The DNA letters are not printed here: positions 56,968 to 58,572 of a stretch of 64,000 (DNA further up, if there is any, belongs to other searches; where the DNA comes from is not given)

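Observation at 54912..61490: Gene neighbourhood linking the RLP to nucleoside/pentose-phosphate metabolism and YjbQ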

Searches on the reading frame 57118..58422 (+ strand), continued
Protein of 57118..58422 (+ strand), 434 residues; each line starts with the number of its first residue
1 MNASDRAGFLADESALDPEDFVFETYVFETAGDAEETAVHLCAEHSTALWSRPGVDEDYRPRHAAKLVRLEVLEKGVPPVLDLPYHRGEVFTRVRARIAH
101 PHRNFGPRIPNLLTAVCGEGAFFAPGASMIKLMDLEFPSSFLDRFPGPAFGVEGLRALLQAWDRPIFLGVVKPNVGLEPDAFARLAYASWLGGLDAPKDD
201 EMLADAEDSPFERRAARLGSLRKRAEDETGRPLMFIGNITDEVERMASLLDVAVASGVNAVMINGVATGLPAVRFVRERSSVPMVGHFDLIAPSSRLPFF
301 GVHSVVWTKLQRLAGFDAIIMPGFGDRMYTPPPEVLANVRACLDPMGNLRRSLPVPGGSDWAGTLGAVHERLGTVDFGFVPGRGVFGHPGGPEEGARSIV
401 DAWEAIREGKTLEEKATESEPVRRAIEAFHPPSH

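Call 48: search_protein_families(library=ncbifam, proteins=[L004:9324-11513:+, L004:8106-8447:+, L004:8553-8795:+], max_evalue=0.00001)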
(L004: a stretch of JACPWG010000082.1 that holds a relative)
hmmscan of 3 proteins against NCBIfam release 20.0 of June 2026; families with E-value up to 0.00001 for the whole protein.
L004:9324-11513:+ (729 aa): 9 families
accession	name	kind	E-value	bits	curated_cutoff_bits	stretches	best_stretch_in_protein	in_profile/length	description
TIGR00204.1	dxs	equivalog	3.4e-219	729.4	465.95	1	74-691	3-609/616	1-deoxy-D-xylulose-5-phosphate synthase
NF003933.0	PRK05444.2-2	equivalog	6.1e-172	573.3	395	1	70-692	6-600/606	1-deoxy-D-xylulose-5-phosphate synthase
NF008968.0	PRK12315.1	subfamily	1.7e-141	472.4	510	2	301-690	197-574/582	1-deoxy-D-xylulose-5-phosphate synthase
NF004559.0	PRK05899.2-5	equivalog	1.6e-60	205.1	488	1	387-694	315-621/627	transketolase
NF004556.0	PRK05899.2-2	equivalog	1.2e-31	109.7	575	1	400-693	332-634/639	transketolase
NF006667.0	PRK09212.1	subfamily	6.7e-18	64.6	321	1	389-656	3-282/327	pyruvate dehydrogenase complex E1 component subunit beta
TIGR00232.1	tktlase_bact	equivalog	1.2e-17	63.5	682.25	1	427-609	391-574/654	transketolase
NF008854.0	PRK11892.1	equivalog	1.5e-17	63.4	454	1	380-695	132-459/464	pyruvate dehydrogenase complex E1 component subunit beta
NF004558.0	PRK05899.2-4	equivalog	1.3e-12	47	788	1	432-609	391-569/651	transketolase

L004:8106-8447:+ (113 aa): 13 families
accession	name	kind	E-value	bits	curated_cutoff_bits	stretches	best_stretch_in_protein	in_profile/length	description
NF002140.0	PRK00977.1-4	equivalog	1.7e-18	66.2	71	1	10-73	7-70/81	exodeoxyribonuclease VII small subunit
TIGR01280.1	xseB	equivalog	6.5e-18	64.5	35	1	15-69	2-56/57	exodeoxyribonuclease VII small subunit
NF010669.0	PRK14066.1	equivalog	1.2e-16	60.8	113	1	13-80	4-71/76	exodeoxyribonuclease VII small subunit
NF002137.0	PRK00977.1-1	equivalog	1.1e-15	57.3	94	1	10-72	6-68/80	exodeoxyribonuclease VII small subunit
NF002139.0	PRK00977.1-3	equivalog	3.4e-13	49.5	68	1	9-81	9-82/84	exodeoxyribonuclease VII small subunit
NF002138.0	PRK00977.1-2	equivalog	1.7e-12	46.9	77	1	10-72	3-65/77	exodeoxyribonuclease VII small subunit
NF002141.0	PRK00977.1-5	equivalog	4.4e-12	45.7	92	1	10-67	18-75/93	exodeoxyribonuclease VII small subunit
NF010672.0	PRK14069.1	equivalog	4.4e-11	42.9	123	1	12-80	7-75/95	exodeoxyribonuclease VII small subunit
NF010667.0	PRK14064.1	equivalog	2.1e-10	40.8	134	1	10-66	3-59/75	exodeoxyribonuclease VII small subunit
NF010671.0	PRK14068.1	equivalog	9.4e-10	38.5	95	1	12-75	5-68/76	exodeoxyribonuclease VII small subunit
NF010673.0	PRK14070.1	equivalog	2.1e-08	34.1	119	1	15-78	3-66/75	exodeoxyribonuclease VII small subunit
NF010666.0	PRK14063.1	equivalog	3.3e-08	33.5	111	1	12-75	6-68/78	exodeoxyribonuclease VII small subunit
NF010670.0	PRK14067.1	equivalog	3.7e-08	33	107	1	11-68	6-63/81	exodeoxyribonuclease VII small subunit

L004:8553-8795:+ (80 aa): 0 families

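Call 59: find_homologous_proteins(query=window:57118-58422:+, max_evalue=1e-60)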
Query window:57118-58422:+ (434 aa): 1131 proteins with E <= 1e-60 among 8000 candidates; the best 120 are listed.
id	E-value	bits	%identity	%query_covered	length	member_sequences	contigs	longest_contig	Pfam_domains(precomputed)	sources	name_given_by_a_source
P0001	1.7e-292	988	100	100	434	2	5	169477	PF00016.27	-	-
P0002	9.8e-201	686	70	99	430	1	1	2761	PF00016.27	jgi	-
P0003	1.3e-196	672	70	99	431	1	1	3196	PF00016.27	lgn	-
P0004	4.2e-191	654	67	99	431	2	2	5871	PF00016.27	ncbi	ncbi:MAG: RuBisCO large subunit C-terminal-like domain-containing protein [Planctomycetota bacterium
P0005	7.7e-189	646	66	99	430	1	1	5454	PF00016.27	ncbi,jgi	ncbi:MAG: RuBisCO large subunit C-terminal-like domain-containing protein [Planctomycetota bacterium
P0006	2.1e-176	605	65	98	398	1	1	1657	PF00016.27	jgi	jgi:ribulose-bisphosphate carboxylase large chain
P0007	7.1e-166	571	58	99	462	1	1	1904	PF02788.22,PF00016.27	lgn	-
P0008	6.3e-165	568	59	99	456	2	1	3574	PF02788.22,PF00016.27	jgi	jgi:ribulose-bisphosphate carboxylase large chain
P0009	8.6e-165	567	61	99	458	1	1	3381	PF02788.22,PF00016.27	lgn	-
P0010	1.0e-164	567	58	98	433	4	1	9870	PF00016.27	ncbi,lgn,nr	ncbi:MAG: RuBisCO large subunit C-terminal-like domain-containing protein [Deltaproteobacteria bacte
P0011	2.9e-163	562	58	99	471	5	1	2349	PF02788.22,PF00016.27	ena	-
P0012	3.7e-163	562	58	100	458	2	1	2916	PF02788.22,PF00016.27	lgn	-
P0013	7.2e-163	561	58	100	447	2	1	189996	PF00016.27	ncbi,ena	-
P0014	6.7e-162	558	58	99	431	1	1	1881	PF00016.27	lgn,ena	-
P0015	8.8e-162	557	59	99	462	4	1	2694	PF00016.27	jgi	jgi:ribulose-bisphosphate carboxylase large chain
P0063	7.7e-157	541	57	99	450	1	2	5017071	PF00016.27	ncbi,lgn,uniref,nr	ncbi:RuBisCO large subunit C-terminal-like domain-containing protein [Thiocystis violascens]|uniref:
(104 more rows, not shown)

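Call 61: find_encoding_contigs(protein=P0004, flank=6000, max_places=3)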
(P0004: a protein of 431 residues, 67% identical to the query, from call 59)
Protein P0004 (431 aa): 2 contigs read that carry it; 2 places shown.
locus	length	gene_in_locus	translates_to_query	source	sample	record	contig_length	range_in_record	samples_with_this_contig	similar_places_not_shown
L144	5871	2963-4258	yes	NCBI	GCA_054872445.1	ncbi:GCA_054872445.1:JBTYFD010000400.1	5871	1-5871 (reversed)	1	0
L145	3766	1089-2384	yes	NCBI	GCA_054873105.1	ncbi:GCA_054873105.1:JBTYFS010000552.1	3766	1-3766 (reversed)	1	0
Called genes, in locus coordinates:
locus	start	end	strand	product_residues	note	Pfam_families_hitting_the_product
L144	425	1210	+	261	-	PF01048:PNP_UDP_1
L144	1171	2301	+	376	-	-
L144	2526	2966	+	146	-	PF01894:YjbQ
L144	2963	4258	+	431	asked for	PF00016:RuBisCO_large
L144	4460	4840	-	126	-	PF05635:23S_rRNA_IVP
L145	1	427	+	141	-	?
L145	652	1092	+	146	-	PF01894:YjbQ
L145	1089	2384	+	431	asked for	PF00016:RuBisCO_large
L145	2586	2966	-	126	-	PF05635:23S_rRNA_IVP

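Call 62: find_encoding_contigs(protein=P0005, flank=6000, max_places=3)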
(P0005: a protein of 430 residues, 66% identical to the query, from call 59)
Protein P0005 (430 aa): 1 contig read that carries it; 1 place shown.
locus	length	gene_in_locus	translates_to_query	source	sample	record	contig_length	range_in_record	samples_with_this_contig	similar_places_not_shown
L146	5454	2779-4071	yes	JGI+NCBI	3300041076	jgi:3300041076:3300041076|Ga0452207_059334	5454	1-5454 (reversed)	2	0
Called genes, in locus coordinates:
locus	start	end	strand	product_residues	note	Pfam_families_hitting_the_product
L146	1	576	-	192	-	?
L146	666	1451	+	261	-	PF01048:PNP_UDP_1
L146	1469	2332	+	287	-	-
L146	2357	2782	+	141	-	PF01894:YjbQ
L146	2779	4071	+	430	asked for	PF00016:RuBisCO_large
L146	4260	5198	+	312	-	PF00676:E1_dh, PF00456:Transketolase_N (weak)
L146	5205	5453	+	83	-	PF02779:Transket_pyr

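Call 63: find_encoding_contigs(protein=P0063, flank=6000, max_places=2)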
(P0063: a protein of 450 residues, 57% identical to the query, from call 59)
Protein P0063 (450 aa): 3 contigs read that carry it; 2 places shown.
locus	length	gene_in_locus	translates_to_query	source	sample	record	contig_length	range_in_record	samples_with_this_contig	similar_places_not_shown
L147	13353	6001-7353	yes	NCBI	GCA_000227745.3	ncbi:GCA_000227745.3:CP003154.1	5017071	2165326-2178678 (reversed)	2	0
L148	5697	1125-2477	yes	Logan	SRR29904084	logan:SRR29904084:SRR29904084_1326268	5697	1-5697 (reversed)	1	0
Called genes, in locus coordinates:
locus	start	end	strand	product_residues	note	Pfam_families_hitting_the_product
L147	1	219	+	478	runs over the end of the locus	PF00148:Oxidored_nitro, PF08369:PCP_red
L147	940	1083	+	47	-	PF00556:LHC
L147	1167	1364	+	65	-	PF00556:LHC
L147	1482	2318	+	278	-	PF00124:Photo_RC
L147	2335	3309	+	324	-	PF00124:Photo_RC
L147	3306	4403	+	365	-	PF02276:CytoC_RC, PF22113:Mtrc-MtrF_II-IV_dom (faint), PF14522:Cytochrome_C7 (faint)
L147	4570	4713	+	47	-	PF00556:LHC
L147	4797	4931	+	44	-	PF00556:LHC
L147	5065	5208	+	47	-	PF00556:LHC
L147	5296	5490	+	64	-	PF00556:LHC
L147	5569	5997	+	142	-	PF01894:YjbQ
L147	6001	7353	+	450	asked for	PF00016:RuBisCO_large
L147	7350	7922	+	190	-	PF00293:NUDIX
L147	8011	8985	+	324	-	PF16881:LIAS_N, PF04055:Radical_SAM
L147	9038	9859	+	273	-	PF02698:DUF218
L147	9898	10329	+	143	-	-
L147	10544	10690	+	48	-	PF00556:LHC (weak)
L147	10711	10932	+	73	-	-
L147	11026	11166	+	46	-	PF00556:LHC (weak)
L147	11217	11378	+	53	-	PF00556:LHC (weak)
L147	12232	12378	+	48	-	PF00556:LHC (weak)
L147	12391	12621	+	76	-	-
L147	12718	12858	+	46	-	PF00556:LHC (weak)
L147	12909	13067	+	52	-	PF00556:LHC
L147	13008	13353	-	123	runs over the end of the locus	-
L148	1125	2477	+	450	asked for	PF00016:RuBisCO_large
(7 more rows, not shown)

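Call 65: search_protein_families(library=ncbifam, proteins=[L146:4260-5198:+, L146:666-1451:+, L144:425-1210:+, L147:9038-9859:+, L011:4686-5483:+], max_evalue=1e-10)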
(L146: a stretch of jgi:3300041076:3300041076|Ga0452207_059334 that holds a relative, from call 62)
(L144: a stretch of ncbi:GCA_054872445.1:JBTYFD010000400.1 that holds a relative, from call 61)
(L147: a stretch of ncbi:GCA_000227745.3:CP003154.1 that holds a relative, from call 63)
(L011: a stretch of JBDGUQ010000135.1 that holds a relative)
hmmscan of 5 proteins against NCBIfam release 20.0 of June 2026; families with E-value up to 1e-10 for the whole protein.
L146:4260-5198:+ (312 aa): 3 families
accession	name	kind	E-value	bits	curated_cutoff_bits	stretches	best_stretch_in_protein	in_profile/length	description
TIGR03182.1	PDH_E1_alph_y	equivalog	5.2e-109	364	393.85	1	3-310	6-314/315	pyruvate dehydrogenase (acetyl-transferring) E1 component subunit alpha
TIGR03181.1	PDH_E1_alph_x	equivalog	5.5e-68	229.3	411.35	1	2-312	27-329/341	pyruvate dehydrogenase (acetyl-transferring) E1 component subunit alpha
NF004559.0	PRK05899.2-5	equivalog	1.5e-13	49.9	488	1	104-238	123-256/627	transketolase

L146:666-1451:+ (261 aa): 11 families
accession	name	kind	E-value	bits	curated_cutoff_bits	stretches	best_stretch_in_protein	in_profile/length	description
TIGR01694.1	MTAP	equivalog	1.2e-90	303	274.85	1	3-244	1-240/240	S-methyl-5'-thioadenosine phosphorylase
NF006334.0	PRK08564.1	equivalog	1.1e-88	296.8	382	1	2-261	8-267/267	S-methyl-5'-thioadenosine phosphorylase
NF006492.0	PRK08931.1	equivalog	1.2e-83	280.9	437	1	3-260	5-262/291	S-methyl-5'-thioadenosine phosphorylase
NF005876.0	PRK07823.1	equivalog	6.6e-77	258.2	306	1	3-255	7-256/267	S-methyl-5'-thioadenosine phosphorylase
NF005657.0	PRK07432.1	equivalog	5.5e-75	252.2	453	1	2-249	4-254/291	S-methyl-5'-thioadenosine phosphorylase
NF006599.0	PRK09136.1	equivalog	2.2e-59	200.7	223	1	2-242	2-244/247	S-methyl-5'-thioinosine phosphorylase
NF006054.0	PRK08202.1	equivalog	3.3e-27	95.6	218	1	36-244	66-273/274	purine-nucleoside phosphorylase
TIGR01697.1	PNPH-PUNA-XAPA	subfamily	2.7e-22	79.3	197.1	1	35-242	41-246/247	inosine/guanosine/xanthosine phosphorylase family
TIGR01698.1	PUNP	equivalog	8.6e-17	61.4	302.6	1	37-242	43-244/245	purine-nucleoside phosphorylase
TIGR01700.1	PNPH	equivalog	2.1e-14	53.5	293.35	1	36-242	42-248/249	purine nucleoside phosphorylase I, inosine and guanosine-specific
TIGR01699.1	XAPA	equivalog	8.7e-14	51.7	370.9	1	37-235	43-240/248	xanthosine phosphorylase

L144:425-1210:+ (261 aa): 11 families
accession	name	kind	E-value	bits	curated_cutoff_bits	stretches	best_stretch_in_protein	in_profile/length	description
TIGR01694.1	MTAP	equivalog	3e-92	308.3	274.85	1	3-243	1-239/240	S-methyl-5'-thioadenosine phosphorylase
NF006334.0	PRK08564.1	equivalog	5e-90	301.3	382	1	2-261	8-267/267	S-methyl-5'-thioadenosine phosphorylase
NF006492.0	PRK08931.1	equivalog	1.9e-88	296.7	437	1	3-260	5-262/291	S-methyl-5'-thioadenosine phosphorylase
NF005657.0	PRK07432.1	equivalog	5.4e-78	262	453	1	2-250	4-255/291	S-methyl-5'-thioadenosine phosphorylase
NF005876.0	PRK07823.1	equivalog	9e-76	254.5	306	1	3-254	7-255/267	S-methyl-5'-thioadenosine phosphorylase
NF006599.0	PRK09136.1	equivalog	4.1e-61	206.3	223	1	2-242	2-244/247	S-methyl-5'-thioinosine phosphorylase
NF006054.0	PRK08202.1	equivalog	8.7e-30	104.1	218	1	36-244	66-273/274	purine-nucleoside phosphorylase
TIGR01697.1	PNPH-PUNA-XAPA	subfamily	7.4e-24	84.4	197.1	1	35-242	41-246/247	inosine/guanosine/xanthosine phosphorylase family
TIGR01698.1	PUNP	equivalog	2.1e-21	76.5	302.6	1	45-242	51-244/245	purine-nucleoside phosphorylase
TIGR01700.1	PNPH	equivalog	8.4e-17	61.4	293.35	1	37-242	43-248/249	purine nucleoside phosphorylase I, inosine and guanosine-specific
TIGR01699.1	XAPA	equivalog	4.8e-16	59.1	370.9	1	36-226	42-231/248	xanthosine phosphorylase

L147:9038-9859:+ (273 aa): 1 family
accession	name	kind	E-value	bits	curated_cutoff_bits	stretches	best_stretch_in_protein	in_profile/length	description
NF007794.0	PRK10494.1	equivalog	8.9e-16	58.1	205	1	5-255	8-255/259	envelope biogenesis factor ElyC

L011:4686-5483:+ (265 aa): 11 families
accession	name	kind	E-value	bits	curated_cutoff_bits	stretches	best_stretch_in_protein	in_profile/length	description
NF006334.0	PRK08564.1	equivalog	7.8e-101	336.7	382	1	9-263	9-265/267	S-methyl-5'-thioadenosine phosphorylase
NF005876.0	PRK07823.1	equivalog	2.9e-95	318.4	306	1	8-263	6-260/267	S-methyl-5'-thioadenosine phosphorylase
TIGR01694.1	MTAP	equivalog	1.2e-85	286.7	274.85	1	9-246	1-239/240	S-methyl-5'-thioadenosine phosphorylase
NF006492.0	PRK08931.1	equivalog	3.7e-77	259.6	437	1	9-261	5-263/291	S-methyl-5'-thioadenosine phosphorylase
NF005657.0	PRK07432.1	equivalog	1.7e-64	217.8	453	1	9-251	5-253/291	S-methyl-5'-thioadenosine phosphorylase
NF006599.0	PRK09136.1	equivalog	5.3e-63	212.5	223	1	9-244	3-243/247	S-methyl-5'-thioinosine phosphorylase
NF006054.0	PRK08202.1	equivalog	1.4e-30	106.7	218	1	11-247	27-273/274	purine-nucleoside phosphorylase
TIGR01697.1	PNPH-PUNA-XAPA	subfamily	2e-26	92.8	197.1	1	37-245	40-246/247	inosine/guanosine/xanthosine phosphorylase family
TIGR01700.1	PNPH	equivalog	2.4e-22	79.6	293.35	1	37-245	40-248/249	purine nucleoside phosphorylase I, inosine and guanosine-specific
TIGR01698.1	PUNP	equivalog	4.8e-21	75.3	302.6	1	40-245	43-244/245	purine-nucleoside phosphorylase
TIGR01699.1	XAPA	equivalog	1.6e-12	47.6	370.9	1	50-214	51-218/248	xanthosine phosphorylase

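Call 90: search_protein_families(library=ncbifam, proteins=[L066:2606-3976:+, L066:4170-4433:+, L066:4435-5322:+, L066:7358-8122:+, L066:8192-8725:+, L066:1376-2599:+, L066:234-1325:+, L004:11843-12583:+], max_evalue=1e-8)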
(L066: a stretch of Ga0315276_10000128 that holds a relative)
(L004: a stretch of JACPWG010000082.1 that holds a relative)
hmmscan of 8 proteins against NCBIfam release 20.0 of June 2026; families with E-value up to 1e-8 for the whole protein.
L066:2606-3976:+ (456 aa): 1 family
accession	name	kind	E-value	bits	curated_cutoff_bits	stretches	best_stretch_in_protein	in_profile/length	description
TIGR00237.1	xseA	equivalog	5.6e-141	470.2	180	1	66-451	1-389/389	exodeoxyribonuclease VII large subunit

L066:4170-4433:+ (87 aa): 0 families

L066:4435-5322:+ (295 aa): 16 families
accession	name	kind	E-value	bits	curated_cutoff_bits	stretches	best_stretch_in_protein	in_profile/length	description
NF045485.1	FPPsyn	subfamily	1.3e-113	379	275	1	10-294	2-287/288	farnesyl diphosphate synthase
NF045685.1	GGPPSynCrtE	equivalog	1.8e-102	342.3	460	1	5-294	3-292/293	geranylgeranyl diphosphate synthase CrtE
NF007877.0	PRK10581.1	equivalog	2.7e-70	236.9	321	1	14-295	12-299/299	(2E,6E)-farnesyl diphosphate synthase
NF041169.1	f2_encap_cargo4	exception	2.3e-66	224.4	450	1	6-269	2-267/334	family 2 encapsulin nanocompartment cargo protein polyprenyl transferase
NF040698.1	IdsA_Meth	equivalog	9.7e-65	218.9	468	1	5-262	3-257/328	short chain isoprenyl diphosphate synthase IdsA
NF041003.1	GGPP_syn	equivalog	2.6e-52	177.9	500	1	5-270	2-262/326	geranylgeranyl diphosphate synthase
NF045549.1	GGPPsyn_IdsB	equivalog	1.3e-40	139.6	475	1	43-263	63-277/346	geranylgeranyl diphosphate synthase IdsB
TIGR02749.1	prenyl_cyano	equivalog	1e-38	133.2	383.2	1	24-268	24-259/322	solanesyl diphosphate synthase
TIGR02748.1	GerC3_HepT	equivalog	3.9e-38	131.3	456.55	1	7-264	7-252/319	heptaprenyl diphosphate synthase component II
NF040789.2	gerfarn_diphsyn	equivalog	4.2e-38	131.4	560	1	4-257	6-266/345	geranylfarnesyl diphosphate synthase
NF045628.1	HxpDPsynlarge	equivalog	4.2e-36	124.5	500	1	11-265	3-245/311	hexaprenyl-diphosphate synthase large subunit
NF008140.0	PRK10888.1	equivalog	1.4e-35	123.1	412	1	18-270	19-259/323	octaprenyl diphosphate synthase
NF042417.1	NPPPS_Mycobact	equivalog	1.4e-35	123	600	1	33-265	44-266/335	nonaprenyl/(2E,6E)-farnesyl/geranylgeranyl diphosphat synthase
NF040627.1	GFPS_Meth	equivalog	1.9e-27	96.5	600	1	14-230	10-213/285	geranylfarnesyl diphosphate synthase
NF042416.1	GFPPS_Mycobact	equivalog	8.7e-19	67.7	600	1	6-249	10-261/350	bifunctional (2E,6E)-farnesyl/geranyl diphosphate synthase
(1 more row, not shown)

L066:7358-8122:+ (254 aa): 0 families

L066:8192-8725:+ (177 aa): 1 family
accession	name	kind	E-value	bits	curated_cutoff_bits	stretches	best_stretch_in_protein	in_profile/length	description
NF045676.1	FeExpMbfA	equivalog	8.5e-09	35.2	450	0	18-154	5-146/318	iron exporter MbfA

L066:1376-2599:+ (407 aa): 0 families

L066:234-1325:+ (363 aa): 4 families
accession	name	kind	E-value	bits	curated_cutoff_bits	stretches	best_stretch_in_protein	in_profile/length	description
NF040959.1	MamA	equivalog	7.6e-12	45.1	200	1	190-347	54-204/204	magnetosome protein MamA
TIGR02795.1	tol_pal_ybgF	equivalog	1e-10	42.3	90.1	0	252-344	12-104/119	tol-pal system protein YbgF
TIGR02917.1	PEP_TPR_lipo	equivalog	2.2e-10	39.1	312.2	1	211-347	162-292/899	XrtA/PEP-CTERM system TPR-repeat protein PrsT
NF002725.1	PRK02603.1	equivalog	4.2e-09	36.6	143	0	255-352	12-108/173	photosystem I assembly protein Ycf3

L004:11843-12583:+ (246 aa): 2 families
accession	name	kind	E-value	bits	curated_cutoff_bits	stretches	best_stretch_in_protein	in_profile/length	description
TIGR00040.1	yfcE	subfamily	1.3e-13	51.3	56.25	0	1-159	1-119/158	YfcE family phosphodiesterase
NF006988.0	PRK09453.1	equivalog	2.7e-11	43.6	117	0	1-48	1-56/183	phosphodiesterase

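Call 95: search_protein_families(library=pfam, proteins=[L137:3375-4130:+, L100:550-1572:+, L123:4444-4896:-, L138:4089-4703:+, L105:538-1383:+, L092:146-733:+, L066:7358-8122:+, L070:1294-2184:+, L070:3010-4317:+, L111:7352-8176:+], max_evalue=0.001)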
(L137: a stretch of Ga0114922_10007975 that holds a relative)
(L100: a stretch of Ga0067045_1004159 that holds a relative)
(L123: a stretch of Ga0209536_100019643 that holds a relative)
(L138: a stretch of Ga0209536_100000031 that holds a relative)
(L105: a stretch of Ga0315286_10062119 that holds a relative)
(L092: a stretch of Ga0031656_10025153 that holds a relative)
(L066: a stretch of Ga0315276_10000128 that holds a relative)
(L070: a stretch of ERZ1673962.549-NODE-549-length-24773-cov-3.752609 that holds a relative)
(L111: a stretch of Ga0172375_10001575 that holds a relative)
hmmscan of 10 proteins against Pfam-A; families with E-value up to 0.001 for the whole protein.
L137:3375-4130:+ (251 aa): 2 families
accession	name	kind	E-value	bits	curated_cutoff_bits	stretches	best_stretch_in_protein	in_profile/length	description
PF00753.33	Lactamase_B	-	1.1e-21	78.1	22.7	1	35-215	5-169/196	Metallo-beta-lactamase superfamily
PF12706.13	Lactamase_B_2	-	0.00042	20.4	27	1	46-110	1-52/200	Beta-lactamase superfamily domain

L100:550-1572:+ (340 aa): 7 families
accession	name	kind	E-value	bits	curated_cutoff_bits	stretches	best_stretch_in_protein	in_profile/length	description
PF00107.32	ADH_zinc_N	-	1.1e-28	100.2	31.8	1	172-299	2-128/129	Zinc-binding dehydrogenase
PF08240.17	ADH_N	-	2.7e-28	98.7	23.5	1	24-133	2-104/104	Alcohol dehydrogenase GroES-like domain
PF16912.11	Glu_dehyd_C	-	1.8e-10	41.1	34.9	1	140-325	4-201/211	Glucose dehydrogenase C-terminus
PF13602.12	ADH_zinc_N_2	-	5.7e-08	34.2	27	1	205-328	2-126/134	Zinc-binding dehydrogenase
PF01262.27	AlaDh_PNT_C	-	0.00011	22.2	23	1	159-210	26-77/214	Alanine dehydrogenase/PNT, C-terminal domain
PF02826.25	2-Hacid_dh_C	-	0.0004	20.2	25.1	1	155-207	30-81/178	D-isomer specific 2-hydroxyacid dehydrogenase, NAD binding domain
PF00899.27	ThiF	-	0.00061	19.5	28.1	0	158-192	17-51/238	ThiF family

L123:4444-4896:- (150 aa): 1 family
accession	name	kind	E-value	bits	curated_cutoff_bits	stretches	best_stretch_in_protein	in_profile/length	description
PF02502.23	LacAB_rpiB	-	4.7e-46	156.6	24.7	1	4-139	1-138/138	Ribose/Galactose Isomerase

L138:4089-4703:+ (204 aa): 1 family
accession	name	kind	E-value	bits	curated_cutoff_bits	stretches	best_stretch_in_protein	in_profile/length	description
PF00596.27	Aldolase_II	-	7e-38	130.8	22.2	1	14-191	2-182/183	Class II Aldolase and Adducin N-terminal domain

L105:538-1383:+ (281 aa): 1 family
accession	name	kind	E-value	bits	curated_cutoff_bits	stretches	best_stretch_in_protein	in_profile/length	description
PF09370.16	PEP_hydrolase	-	7.7e-94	314.2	33.8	1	9-273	1-266/267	Phosphoenolpyruvate hydrolase-like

L092:146-733:+ (195 aa): 2 families
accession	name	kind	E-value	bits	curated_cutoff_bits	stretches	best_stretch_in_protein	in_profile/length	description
PF03358.20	FMN_red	-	1.3e-31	109.7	24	1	1-159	1-150/152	NADPH-dependent FMN reductase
PF02525.22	Flavodoxin_2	-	3.3e-06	27.4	27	1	1-135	1-142/198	Flavodoxin-like fold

L066:7358-8122:+ (254 aa): 0 families

L070:1294-2184:+ (296 aa): 1 family
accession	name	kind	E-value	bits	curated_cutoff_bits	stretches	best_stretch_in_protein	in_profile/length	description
PF00124.24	Photo_RC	-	4.4e-101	337.9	27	1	48-296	1-260/260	Photosynthetic reaction centre protein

L070:3010-4317:+ (435 aa): 3 families
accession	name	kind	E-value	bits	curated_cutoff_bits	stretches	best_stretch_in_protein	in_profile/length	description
PF02276.23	CytoC_RC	-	9.5e-152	505.2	22.4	1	79-385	1-309/310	Photosynthetic reaction centre cytochrome C subunit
PF22113.1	Mtrc-MtrF_II-IV_dom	-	2.5e-06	27.5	30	0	150-213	72-129/176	Outer membrane cytochrome MtrC/MtrF-like, domains II/IV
PF14522.11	Cytochrome_C7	-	3.3e-05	24.1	24.8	0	298-370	12-52/67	Cytochrome c7 and related cytochrome c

L111:7352-8176:+ (274 aa): 4 families
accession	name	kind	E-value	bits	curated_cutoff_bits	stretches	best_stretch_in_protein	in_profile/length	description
PF00106.31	adh_short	-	7.5e-45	153.2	26.6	1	7-199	1-191/195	short chain dehydrogenase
PF13561.12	adh_short_C2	-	2.1e-37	129.4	27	1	15-244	5-228/236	Enoyl-(Acyl carrier protein) reductase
PF08659.16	KR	-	1.5e-09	38.5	22.6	1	10-118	4-117/180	KR domain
PF01370.27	Epimerase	-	3.4e-07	30.3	20.9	1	10-187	2-172/240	NAD dependent epimerase/dehydratase family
